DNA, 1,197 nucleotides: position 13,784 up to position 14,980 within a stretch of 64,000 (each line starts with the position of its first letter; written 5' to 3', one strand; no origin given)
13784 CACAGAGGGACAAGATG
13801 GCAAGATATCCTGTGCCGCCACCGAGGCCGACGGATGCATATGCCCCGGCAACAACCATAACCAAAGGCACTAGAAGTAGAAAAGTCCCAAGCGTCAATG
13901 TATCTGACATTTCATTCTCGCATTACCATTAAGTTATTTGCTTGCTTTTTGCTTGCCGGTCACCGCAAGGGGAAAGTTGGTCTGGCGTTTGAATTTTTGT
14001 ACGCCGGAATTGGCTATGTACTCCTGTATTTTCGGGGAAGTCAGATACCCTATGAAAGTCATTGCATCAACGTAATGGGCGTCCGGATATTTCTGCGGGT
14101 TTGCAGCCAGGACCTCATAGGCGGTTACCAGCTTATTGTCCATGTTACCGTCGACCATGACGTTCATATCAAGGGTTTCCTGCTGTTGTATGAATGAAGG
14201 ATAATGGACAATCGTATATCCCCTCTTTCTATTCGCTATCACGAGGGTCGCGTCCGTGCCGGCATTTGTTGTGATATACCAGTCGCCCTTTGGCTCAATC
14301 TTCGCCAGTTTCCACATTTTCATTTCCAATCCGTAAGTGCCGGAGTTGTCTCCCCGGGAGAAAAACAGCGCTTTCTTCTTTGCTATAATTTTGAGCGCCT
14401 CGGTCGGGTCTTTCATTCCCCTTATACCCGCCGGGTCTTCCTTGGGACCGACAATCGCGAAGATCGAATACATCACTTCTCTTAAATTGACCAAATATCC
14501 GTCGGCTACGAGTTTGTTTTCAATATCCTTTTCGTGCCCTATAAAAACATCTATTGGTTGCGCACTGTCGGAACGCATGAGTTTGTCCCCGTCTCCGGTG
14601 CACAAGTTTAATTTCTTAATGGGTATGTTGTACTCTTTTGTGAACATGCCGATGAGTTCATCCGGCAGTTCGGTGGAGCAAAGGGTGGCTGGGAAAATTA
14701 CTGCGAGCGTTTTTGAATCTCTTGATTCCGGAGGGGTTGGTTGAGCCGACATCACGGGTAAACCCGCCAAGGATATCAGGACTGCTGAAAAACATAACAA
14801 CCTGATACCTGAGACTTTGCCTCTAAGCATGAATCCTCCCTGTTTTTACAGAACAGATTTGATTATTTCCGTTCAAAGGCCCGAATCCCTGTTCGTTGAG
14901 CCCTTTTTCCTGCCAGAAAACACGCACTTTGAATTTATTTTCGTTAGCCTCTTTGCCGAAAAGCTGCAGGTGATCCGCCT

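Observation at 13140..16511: ECF sigma, FecR-like anti-sigma, orphan TupA-like binding protein and TSUP permease in one operon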

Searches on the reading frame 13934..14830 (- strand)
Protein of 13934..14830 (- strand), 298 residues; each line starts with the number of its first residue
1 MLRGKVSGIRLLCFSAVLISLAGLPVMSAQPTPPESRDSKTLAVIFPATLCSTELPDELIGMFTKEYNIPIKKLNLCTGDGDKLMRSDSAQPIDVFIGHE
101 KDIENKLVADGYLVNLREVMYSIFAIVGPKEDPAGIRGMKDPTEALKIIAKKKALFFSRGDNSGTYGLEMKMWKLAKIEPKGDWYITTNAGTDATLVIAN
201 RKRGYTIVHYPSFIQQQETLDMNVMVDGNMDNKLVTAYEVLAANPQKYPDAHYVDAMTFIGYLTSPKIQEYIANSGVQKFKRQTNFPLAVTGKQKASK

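Call 3: search_protein_families(library=pfam, proteins=[window:13934-14830:-], max_evalue=0.01)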
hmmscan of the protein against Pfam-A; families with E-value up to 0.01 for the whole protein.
window:13934-14830:- (298 aa): 2 families
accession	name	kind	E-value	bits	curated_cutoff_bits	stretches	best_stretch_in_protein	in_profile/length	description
PF12849.12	PBP_like_2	-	2.3e-13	51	27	1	77-266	46-266/267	PBP superfamily domain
PF13531.11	SBP_bac_11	-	1.7e-06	28.5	25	1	81-276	35-225/227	Bacterial extracellular solute-binding protein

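Call 4: search_protein_families(library=ncbifam, proteins=[window:13934-14830:-], max_evalue=0.01)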
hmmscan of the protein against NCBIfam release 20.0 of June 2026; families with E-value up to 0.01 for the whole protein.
window:13934-14830:- (298 aa): 1 family
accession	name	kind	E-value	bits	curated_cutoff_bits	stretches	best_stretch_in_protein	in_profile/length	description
NF041772.1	tung_bind_TupA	equivalog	8.4e-32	110.6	400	1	52-275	27-250/266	tungstate ABC transporter substrate-binding protein TupA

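Call 6: find_homologous_proteins(query=window:13934-14830:-, max_evalue=0.00001)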
Query window:13934-14830:- (298 aa): 538 proteins with E <= 0.00001 among 1374 candidates; the best 120 are listed.
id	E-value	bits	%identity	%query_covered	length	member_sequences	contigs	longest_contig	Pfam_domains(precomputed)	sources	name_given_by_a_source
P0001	7.6e-187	637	95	100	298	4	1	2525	PF13531.12,PF12849.13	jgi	jgi:tungstate transport system substrate-binding protein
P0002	2.1e-181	620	92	100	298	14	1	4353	PF13531.12,PF12849.13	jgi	-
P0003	1.9e-169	580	86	100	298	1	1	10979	PF13531.12,PF12849.13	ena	-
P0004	2.5e-166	570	83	100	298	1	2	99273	PF12849.13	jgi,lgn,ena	jgi:tungstate transport system substrate-binding protein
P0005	6.6e-158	543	79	100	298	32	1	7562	PF13531.12,PF12849.13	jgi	jgi:tungstate transport system substrate-binding protein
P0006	1.5e-155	535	79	100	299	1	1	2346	PF13531.12,PF12849.13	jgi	jgi:tungstate transport system substrate-binding protein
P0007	1.5e-154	532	78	100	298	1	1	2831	PF13531.12,PF12849.13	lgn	-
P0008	3.0e-153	527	77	100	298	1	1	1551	PF13531.12,PF12849.13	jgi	jgi:tungstate transport system substrate-binding protein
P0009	1.2e-152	525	78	98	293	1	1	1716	PF13531.12,PF12849.13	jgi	jgi:tungstate transport system substrate-binding protein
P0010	7.0e-152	523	76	99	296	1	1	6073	PF13531.12,PF12849.13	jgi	jgi:tungstate transport system substrate-binding protein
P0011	5.8e-151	520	74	100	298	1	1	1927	PF13531.12,PF12849.13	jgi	jgi:tungstate transport system substrate-binding protein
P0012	1.8e-150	518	75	98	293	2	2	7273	PF13531.12,PF12849.13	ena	-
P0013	3.0e-150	517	78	99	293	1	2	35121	PF13531.12,PF12849.13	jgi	jgi:tungstate transport system substrate-binding protein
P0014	8.9e-150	516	75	100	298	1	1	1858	PF13531.12,PF12849.13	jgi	jgi:tungstate transport system substrate-binding protein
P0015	1.0e-149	516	78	97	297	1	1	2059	PF13531.12,PF12849.13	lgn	-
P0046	4.1e-132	458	68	100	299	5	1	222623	PF13531.12,PF12849.13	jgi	jgi:tungstate transport system substrate-binding protein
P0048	3.0e-131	455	76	87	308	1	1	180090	PF13531.12,PF12849.13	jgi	jgi:tungstate transport system substrate-binding protein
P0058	8.5e-126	437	66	100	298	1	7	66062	PF13531.12,PF12849.13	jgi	jgi:tungstate transport system substrate-binding protein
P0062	3.4e-104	366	62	86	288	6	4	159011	PF13531.12,PF12849.13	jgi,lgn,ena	-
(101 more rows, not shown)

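Call 8: find_encoding_contigs(protein=P0046, flank=8000, max_places=2)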
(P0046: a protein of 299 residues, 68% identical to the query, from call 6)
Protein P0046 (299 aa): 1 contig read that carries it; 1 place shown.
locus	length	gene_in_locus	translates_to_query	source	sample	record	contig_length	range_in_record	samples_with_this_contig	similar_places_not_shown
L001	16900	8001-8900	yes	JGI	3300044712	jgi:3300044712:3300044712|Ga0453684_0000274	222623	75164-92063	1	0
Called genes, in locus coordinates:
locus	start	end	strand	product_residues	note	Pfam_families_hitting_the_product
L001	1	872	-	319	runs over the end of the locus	-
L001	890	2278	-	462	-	-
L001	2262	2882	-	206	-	PF13386:DsbD_2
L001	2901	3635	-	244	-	PF09603:Fib_succ_major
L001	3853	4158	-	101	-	PF17761:DUF1016_N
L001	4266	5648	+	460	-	PF00041:fn3, PF16656:Pur_ac_phosph_N (faint), PF13620:CarboxypepD_reg, PF13715:CarbopepD_reg_2 (weak), PF17210:SdrD_B (weak), PF22904:NOMO1-like_2nd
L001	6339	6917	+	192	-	PF04542:Sigma70_r2, PF08281:Sigma70_r4_2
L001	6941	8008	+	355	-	-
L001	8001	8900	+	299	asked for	PF12849:PBP_like_2, PF13531:SBP_bac_11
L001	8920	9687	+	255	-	PF01925:TauE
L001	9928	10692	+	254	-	PF01547:SBP_bac_1 (weak), PF13531:SBP_bac_11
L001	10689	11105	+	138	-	PF03459:TOBE (faint)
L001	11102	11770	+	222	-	PF00528:BPD_transp_1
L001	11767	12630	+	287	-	PF00005:ABC_tran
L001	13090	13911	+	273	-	PF13938:DUF4213, PF04016:DUF364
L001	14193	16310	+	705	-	PF07715:Plug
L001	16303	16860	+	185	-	PF02663:FmdE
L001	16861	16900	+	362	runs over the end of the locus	PF01032:FecCD, PF00950:ABC-3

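Call 9: find_encoding_contigs(protein=P0062, flank=8000, max_places=3)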
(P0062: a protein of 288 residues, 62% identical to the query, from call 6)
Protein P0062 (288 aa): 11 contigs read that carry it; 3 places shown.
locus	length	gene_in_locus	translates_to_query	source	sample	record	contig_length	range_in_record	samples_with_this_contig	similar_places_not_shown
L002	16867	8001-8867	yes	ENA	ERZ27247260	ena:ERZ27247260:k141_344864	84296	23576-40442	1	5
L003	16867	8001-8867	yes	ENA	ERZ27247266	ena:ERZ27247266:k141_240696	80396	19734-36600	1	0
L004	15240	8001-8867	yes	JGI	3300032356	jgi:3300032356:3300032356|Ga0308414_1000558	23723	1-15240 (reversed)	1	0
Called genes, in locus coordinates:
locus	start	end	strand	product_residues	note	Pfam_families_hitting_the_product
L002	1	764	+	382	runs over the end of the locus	PF00392:GntR, PF13407:Peripla_BP_4, PF00532:Peripla_BP_1, PF13377:Peripla_BP_3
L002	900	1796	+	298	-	-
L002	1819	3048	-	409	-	PF04851:ResIII, PF00270:DEAD, PF00271:Helicase_C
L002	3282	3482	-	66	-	PF00313:CSD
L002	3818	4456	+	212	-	-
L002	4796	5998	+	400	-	PF00364:Biotin_lipoyl (faint), PF25917:BSH_RND (weak), PF25973:BSH_CzcB (weak), PF25954:Beta-barrel_RND_2 (weak)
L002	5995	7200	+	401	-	PF12704:MacB_PCD, PF02687:FtsX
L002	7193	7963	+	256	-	PF00005:ABC_tran, PF13304:AAA_21 (faint)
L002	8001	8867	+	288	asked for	PF13531:SBP_bac_11, PF12849:PBP_like_2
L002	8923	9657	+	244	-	PF01814:Hemerythrin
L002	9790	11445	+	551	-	PF02554:CstA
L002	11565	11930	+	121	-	PF02699:YajC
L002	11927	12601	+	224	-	-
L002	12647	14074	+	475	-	PF07549:Sec_GG (weak), PF21760:SecD_1st, PF22599:SecDF_P1_head, PF02355:SecD_SecF_C, PF03176:MMPL (weak)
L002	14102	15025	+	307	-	PF07549:Sec_GG, PF02355:SecD_SecF_C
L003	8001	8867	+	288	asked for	PF13531:SBP_bac_11, PF12849:PBP_like_2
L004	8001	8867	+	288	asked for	PF13531:SBP_bac_11, PF12849:PBP_like_2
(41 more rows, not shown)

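Call 10: find_encoding_contigs(protein=P0004, flank=8000, max_places=2)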
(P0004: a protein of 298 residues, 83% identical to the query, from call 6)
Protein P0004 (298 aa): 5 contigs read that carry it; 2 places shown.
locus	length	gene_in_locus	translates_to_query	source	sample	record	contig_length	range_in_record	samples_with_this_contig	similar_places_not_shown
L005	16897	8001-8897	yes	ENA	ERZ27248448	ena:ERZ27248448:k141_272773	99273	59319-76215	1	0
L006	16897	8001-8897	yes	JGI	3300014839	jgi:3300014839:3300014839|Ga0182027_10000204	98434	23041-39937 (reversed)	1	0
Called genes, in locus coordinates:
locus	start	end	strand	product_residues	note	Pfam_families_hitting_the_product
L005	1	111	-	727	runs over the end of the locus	PF00652:Ricin_B_lectin (weak), PF14200:RicinB_lectin_2, PF03663:Glyco_hydro_76, PF03422:CBM_6, PF18962:Por_Secre_tail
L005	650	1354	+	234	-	-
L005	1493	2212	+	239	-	-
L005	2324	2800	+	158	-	-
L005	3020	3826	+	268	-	PF10029:DUF2271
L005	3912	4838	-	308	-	-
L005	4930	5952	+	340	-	PF00884:Sulfatase (weak)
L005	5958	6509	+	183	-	PF04542:Sigma70_r2, PF08281:Sigma70_r4_2, PF04545:Sigma70_r4 (weak)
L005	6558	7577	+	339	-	-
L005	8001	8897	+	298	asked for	PF12849:PBP_like_2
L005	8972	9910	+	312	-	PF13531:SBP_bac_11, PF01547:SBP_bac_1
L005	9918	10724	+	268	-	PF00528:BPD_transp_1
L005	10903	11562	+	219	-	PF00528:BPD_transp_1 (weak)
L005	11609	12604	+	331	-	PF00005:ABC_tran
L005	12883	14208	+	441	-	-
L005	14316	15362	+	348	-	-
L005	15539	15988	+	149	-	PF02001:DUF134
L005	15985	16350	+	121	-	PF02579:Nitro_FeMo-Co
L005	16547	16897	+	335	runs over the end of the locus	-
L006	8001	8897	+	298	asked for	PF12849:PBP_like_2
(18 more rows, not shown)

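Call 13: find_related_loci(query=A2, collection=metagenome_contigs, flank=8000)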
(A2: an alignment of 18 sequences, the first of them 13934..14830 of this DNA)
Query A2 (298 aa) in metagenome_contigs; peptide patterns used: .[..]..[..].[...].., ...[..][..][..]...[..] (x = any residue, [..] = any of these).
599 stretches matched a pattern (row limit reached: there are more); 435 encode a relative of the query (tblastn E <= 1e-3); the best 80 are kept; 80 distinct loci.
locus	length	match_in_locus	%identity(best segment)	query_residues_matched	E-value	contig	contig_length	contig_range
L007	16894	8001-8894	83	1-298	5e-174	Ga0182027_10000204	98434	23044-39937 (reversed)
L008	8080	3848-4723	76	7-298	3e-156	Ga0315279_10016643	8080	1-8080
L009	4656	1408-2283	76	7-298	5e-158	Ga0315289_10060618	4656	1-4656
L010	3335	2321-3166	74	9-293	1e-140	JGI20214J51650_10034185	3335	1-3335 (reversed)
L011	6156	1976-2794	70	25-296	7e-134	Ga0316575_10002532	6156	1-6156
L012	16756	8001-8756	73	39-290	6e-130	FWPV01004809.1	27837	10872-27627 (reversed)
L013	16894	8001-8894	79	1-298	5e-165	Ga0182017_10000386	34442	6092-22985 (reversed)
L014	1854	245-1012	61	34-290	5e-111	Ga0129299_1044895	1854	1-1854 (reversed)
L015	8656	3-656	63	72-290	8e-91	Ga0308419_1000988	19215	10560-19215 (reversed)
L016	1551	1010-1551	85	55-235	4e-93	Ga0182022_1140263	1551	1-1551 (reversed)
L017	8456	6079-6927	48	12-295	2e-85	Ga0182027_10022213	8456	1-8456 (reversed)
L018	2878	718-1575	46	5-294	3e-86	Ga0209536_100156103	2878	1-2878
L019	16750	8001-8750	51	40-290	4e-84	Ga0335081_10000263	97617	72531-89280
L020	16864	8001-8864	81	11-298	7e-165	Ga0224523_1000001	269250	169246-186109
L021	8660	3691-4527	48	10-294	2e-82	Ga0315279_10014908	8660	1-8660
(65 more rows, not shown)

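Call 14: find_related_loci(query=A2, collection=genome_contigs, flank=8000)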
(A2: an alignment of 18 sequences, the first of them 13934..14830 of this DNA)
Query A2 (298 aa) in genome_contigs; peptide patterns used: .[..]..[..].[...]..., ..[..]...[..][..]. (x = any residue, [..] = any of these).
529 stretches matched a pattern; 507 encode a relative of the query (tblastn E <= 1e-3); the best 80 are kept; 80 distinct loci.
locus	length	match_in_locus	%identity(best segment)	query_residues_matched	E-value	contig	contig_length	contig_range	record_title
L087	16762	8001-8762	53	39-290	5e-86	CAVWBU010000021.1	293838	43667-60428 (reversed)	MAG: uncultured Fibrobacterota bacterium isolate MFD03726.bin.1.27 genome assembly, contig: contig_18768, whole genome s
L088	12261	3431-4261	39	17-294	2e-54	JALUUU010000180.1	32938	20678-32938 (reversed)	MAG: archaeon isolate 128-326_metabat1_scaf2bin.045 128-326_scaffold_465_c1, whole genome shotgun sequence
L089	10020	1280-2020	40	37-290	2e-53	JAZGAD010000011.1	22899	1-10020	MAG: Candidatus Hydrothermarchaeales archaeon isolate SCS1bin.18 SCS1bin.18_11, whole genome shotgun sequence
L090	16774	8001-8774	39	18-280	4e-52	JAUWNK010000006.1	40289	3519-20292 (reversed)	MAG: Desulfobacteraceae bacterium isolate CSMAG_2422 CSMAG_2422_k141_248668_length_40289_cov_18.2857, whole genome shotg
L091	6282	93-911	37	10-290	4e-52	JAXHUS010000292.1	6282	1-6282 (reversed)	MAG: Thermodesulfobacteriota bacterium isolate MAG57_tar_biofilm MAG57_292, whole genome shotgun sequence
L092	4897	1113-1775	42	55-280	4e-51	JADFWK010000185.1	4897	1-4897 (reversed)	MAG: Proteobacteria bacterium isolate C4.bin.25 k83_1402387, whole genome shotgun sequence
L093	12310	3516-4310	36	9-276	3e-50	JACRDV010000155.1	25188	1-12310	MAG: Methanobacteriota archaeon isolate NC_groundwater_1681_Pr3_B-0.1um_36_11 SR-2_scaffold_141_4033567, whole genome sh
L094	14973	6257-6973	40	48-290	5e-50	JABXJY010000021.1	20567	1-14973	MAG: Desulfobacterales bacterium isolate CR_Bin_129 NODE_23_length_20567_cov_15.267106, whole genome shotgun sequence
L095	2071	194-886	40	55-290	1e-50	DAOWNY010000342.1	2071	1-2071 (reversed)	MAG TPA_asm: Deltaproteobacteria bacterium isolate CSMAG_3040 CSMAG_3040_k141_1913235_length_2071_cov_786.9181, whole ge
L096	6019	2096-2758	40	55-280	3e-49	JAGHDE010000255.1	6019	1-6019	MAG: Proteobacteria bacterium isolate AUK300 PB_MBMC_254_c_000000000160, whole genome shotgun sequence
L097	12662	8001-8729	39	48-290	2e-49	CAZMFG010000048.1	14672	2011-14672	MAG TPA_asm: uncultured Thermodesulfobacteriota bacterium isolate binchicken_co129_573 genome assembly, contig: NODE_123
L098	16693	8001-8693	38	53-280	1e-48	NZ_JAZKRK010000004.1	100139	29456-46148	MAG: Halodesulfurarchaeum sp. isolate NA-0cm_bin.11 NODE_20_length_100139_cov_26.200981, whole genome shotgun sequence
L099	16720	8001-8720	37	28-272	8e-49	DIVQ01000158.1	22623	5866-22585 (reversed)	MAG TPA_asm: Anaerolineales bacterium UBA6128 UBA6128_contig_21161, whole genome shotgun sequence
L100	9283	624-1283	39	70-286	3e-48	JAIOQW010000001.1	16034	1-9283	MAG: Methanosarcinales archaeon isolate SMBSF02 c_000000000065, whole genome shotgun sequence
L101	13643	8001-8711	37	53-291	3e-48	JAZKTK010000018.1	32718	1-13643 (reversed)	MAG: Haloarculaceae archaeon isolate NA-5cm_bin.26 NODE_308_length_32718_cov_8.825460, whole genome shotgun sequence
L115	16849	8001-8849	45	2-290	5e-79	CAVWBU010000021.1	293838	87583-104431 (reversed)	MAG: uncultured Fibrobacterota bacterium isolate MFD03726.bin.1.27 genome assembly, contig: contig_18768, whole genome s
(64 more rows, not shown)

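Call 25: find_encoding_contigs(protein=P0048, flank=8000, max_places=1)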
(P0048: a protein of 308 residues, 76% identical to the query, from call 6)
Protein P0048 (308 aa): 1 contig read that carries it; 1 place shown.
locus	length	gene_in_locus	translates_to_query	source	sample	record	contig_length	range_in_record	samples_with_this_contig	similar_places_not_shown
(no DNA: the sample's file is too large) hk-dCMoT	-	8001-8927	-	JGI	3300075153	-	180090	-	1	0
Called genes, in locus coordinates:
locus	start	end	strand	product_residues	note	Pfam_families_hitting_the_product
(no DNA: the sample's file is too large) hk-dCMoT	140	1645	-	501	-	-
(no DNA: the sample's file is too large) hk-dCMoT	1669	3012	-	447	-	-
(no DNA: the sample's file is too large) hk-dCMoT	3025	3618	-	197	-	-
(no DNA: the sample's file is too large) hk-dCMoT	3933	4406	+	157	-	-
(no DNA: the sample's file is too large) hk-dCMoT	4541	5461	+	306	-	-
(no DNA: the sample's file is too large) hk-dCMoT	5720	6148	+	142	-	-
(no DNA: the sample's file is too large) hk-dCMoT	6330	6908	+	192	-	PF04542:Sigma70_r2, PF08281:Sigma70_r4_2, PF04545:Sigma70_r4 (weak)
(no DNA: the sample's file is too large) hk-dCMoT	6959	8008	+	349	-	-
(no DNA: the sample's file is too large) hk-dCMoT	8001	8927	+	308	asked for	PF13531:SBP_bac_11 (weak), PF12849:PBP_like_2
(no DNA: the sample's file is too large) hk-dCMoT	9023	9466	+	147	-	PF00085:Thioredoxin, PF13098:Thioredoxin_2 (weak)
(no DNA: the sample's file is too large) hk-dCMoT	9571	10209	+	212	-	PF13386:DsbD_2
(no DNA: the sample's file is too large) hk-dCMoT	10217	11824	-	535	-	PF27537:HoxH, PF00374:NiFeSe_Hases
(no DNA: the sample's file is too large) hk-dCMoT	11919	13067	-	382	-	PF01058:Oxidored_q6, PF14720:NiFe_hyd_SSU_C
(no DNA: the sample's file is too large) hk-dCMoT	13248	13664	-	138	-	PF01402:RHH_1, PF08753:NikR_C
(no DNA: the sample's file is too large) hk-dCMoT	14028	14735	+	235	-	PF01255:Prenyltransf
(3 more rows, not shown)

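Call 26: find_encoding_contigs(protein=P0058, flank=8000, max_places=1)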
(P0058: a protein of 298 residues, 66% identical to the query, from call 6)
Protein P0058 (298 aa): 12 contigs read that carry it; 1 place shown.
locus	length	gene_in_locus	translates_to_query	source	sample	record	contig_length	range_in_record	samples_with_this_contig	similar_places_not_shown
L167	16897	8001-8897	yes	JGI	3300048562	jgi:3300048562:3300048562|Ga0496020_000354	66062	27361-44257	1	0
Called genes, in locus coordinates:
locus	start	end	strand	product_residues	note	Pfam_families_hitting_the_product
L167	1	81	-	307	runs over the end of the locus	PF03781:FGE-sulfatase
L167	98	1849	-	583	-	PF19494:DUF6029 (faint)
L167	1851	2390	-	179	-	PF00578:AhpC-TSA, PF08534:Redoxin, PF00085:Thioredoxin (weak), PF13098:Thioredoxin_2 (weak), PF13905:Thioredoxin_8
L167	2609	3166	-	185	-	-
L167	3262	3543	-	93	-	-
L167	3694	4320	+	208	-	-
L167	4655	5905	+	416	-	-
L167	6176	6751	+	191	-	PF04542:Sigma70_r2, PF08281:Sigma70_r4_2, PF04545:Sigma70_r4 (weak)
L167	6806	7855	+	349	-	-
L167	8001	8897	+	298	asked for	PF12849:PBP_like_2, PF13531:SBP_bac_11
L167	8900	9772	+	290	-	PF02749:QRPTase_N, PF01729:QRPTase_C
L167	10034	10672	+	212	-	PF01925:TauE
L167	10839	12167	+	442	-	PF07396:Porin_O_P (faint)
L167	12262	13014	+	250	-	PF13531:SBP_bac_11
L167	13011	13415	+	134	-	PF03459:TOBE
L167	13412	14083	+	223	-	PF00528:BPD_transp_1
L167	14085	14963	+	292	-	PF00005:ABC_tran, PF13304:AAA_21 (faint)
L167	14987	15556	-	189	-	PF02659:Mntp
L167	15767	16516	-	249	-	PF13938:DUF4213 (weak), PF04016:DUF364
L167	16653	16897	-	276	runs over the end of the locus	PF02625:XdhC_CoxI, PF13478:XdhC_C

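Call 27: predict_structure(alignment_id=A3)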
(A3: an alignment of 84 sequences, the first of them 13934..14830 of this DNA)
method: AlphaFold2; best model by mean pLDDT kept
length: 298 residues; sequences in the alignment: 84
mean_pLDDT: 87.8   pTM: 0.80
mean pLDDT of the five models: 87.8, 87.7, 87.4, 87.0, 86.4
residues with pLDDT >= 90: 228; 70-90: 23; 50-70: 20; < 50: 27
segments of 3 or more residues with pLDDT < 50: 1-7, 23-36, 293-298
pLDDT, mean of each block of 10 residues (from residue 1): 46 53 48 52 95 94 98 94 89 94 96 97 97 98 99 97 91 98 96 95 97 92 97 96 96 97 97 91 91 46
secondary structure, 60 per line:
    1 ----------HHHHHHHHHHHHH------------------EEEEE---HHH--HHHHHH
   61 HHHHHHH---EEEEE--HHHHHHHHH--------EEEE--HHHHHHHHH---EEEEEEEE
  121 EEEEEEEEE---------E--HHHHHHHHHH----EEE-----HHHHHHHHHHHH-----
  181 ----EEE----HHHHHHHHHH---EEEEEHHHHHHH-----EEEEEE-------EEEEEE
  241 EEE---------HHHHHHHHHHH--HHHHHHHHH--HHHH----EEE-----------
elements in order: H11-23 E42-46 H55-67 E71-75 H78-86 E95-98 H101-109 E113-129 H142-151 E156-158 H164-175 E185-187 H192-201 E205-209 H210-216 E222-227 E235-243 H253-263 H266-274 H277-280 E285-287
